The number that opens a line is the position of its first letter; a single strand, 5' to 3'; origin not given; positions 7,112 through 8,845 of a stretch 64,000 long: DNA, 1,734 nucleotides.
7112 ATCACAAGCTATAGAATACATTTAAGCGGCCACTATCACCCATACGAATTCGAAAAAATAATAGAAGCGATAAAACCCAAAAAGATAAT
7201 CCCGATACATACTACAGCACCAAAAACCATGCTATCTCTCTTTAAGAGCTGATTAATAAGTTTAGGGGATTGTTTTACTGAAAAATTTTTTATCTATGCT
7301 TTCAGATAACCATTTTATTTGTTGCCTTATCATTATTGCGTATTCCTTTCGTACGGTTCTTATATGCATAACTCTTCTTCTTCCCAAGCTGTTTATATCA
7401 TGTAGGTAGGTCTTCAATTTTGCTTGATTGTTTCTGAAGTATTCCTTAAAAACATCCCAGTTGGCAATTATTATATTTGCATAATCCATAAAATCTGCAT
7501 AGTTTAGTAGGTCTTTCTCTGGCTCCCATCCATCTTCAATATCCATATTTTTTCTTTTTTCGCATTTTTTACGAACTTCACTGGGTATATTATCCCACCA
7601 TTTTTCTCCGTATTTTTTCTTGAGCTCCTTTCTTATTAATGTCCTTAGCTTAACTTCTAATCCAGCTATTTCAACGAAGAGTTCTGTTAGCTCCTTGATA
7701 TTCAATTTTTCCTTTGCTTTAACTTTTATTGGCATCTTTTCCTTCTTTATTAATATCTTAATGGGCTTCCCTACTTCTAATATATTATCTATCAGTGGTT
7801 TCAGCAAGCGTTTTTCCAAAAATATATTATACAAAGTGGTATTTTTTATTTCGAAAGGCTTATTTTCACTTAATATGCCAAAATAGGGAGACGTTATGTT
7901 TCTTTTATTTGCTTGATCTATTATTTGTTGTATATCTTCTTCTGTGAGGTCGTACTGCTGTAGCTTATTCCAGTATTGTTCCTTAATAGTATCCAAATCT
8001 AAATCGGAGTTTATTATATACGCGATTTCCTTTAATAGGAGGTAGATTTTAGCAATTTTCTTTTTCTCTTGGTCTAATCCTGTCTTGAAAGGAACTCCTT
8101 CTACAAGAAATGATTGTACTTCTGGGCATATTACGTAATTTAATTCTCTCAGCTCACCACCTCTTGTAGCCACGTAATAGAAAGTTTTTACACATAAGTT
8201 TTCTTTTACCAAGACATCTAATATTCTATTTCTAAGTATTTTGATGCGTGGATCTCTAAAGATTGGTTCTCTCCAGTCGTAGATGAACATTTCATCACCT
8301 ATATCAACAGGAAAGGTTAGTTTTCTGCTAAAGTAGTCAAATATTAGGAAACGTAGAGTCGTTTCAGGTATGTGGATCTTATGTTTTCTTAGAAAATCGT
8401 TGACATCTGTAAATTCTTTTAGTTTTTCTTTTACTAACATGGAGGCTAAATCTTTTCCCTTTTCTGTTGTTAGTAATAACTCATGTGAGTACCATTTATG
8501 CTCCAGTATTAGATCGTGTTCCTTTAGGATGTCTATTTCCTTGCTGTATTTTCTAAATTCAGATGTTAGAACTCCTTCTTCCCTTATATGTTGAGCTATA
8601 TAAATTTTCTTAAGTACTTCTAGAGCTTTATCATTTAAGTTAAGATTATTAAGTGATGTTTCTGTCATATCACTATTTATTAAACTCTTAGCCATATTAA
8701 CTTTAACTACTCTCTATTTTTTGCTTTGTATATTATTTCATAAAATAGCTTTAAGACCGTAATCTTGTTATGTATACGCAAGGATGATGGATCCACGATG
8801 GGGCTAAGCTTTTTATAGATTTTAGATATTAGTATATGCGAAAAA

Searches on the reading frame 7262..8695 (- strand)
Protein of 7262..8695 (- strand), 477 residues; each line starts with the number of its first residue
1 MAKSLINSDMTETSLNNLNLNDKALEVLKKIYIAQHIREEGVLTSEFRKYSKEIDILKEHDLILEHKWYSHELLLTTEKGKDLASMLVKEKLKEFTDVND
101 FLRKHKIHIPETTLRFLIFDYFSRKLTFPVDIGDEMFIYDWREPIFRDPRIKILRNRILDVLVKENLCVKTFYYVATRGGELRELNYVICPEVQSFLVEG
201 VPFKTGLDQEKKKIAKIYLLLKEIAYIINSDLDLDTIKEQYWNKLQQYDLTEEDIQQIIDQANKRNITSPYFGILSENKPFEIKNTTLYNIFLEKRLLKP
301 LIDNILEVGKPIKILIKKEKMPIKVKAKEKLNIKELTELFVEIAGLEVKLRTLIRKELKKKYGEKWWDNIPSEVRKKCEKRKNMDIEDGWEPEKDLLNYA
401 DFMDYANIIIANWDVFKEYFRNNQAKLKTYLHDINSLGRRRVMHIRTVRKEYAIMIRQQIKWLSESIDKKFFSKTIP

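Call 3: search_protein_families(library=pfam, proteins=[window:7262-8695:-], max_evalue=0.01)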
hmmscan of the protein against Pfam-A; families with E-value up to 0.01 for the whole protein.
window:7262-8695:- (477 aa): 1 family
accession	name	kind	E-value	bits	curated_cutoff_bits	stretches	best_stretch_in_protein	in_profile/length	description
PF18731.6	HEPN_Swt1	-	1.2e-09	38.9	27.5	1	346-467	6-114/115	Swt1-like HEPN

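Call 4: search_protein_families(library=padloc, proteins=[window:7262-8695:-], max_evalue=0.01)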
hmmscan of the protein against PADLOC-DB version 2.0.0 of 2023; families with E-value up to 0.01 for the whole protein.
window:7262-8695:- (477 aa): 4 families
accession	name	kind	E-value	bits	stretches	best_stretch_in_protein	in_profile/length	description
PDLC04592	PDC-M34B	-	5.1e-20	70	1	332-451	54-174/192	-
PDLC04591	PDC-M34B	-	1.4e-14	52.4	1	336-448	51-165/185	-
PDLC04590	PDC-M34B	-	4.9e-08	31.1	1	335-448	12-126/147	-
PDLC04038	PD-T4-5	-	0.00012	19.4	1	344-387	53-96/309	-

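Call 5: search_protein_families(library=ncbifam, proteins=[window:7262-8695:-], max_evalue=0.01)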
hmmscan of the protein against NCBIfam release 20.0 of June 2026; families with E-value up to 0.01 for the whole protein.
window:7262-8695:- (477 aa): 0 families
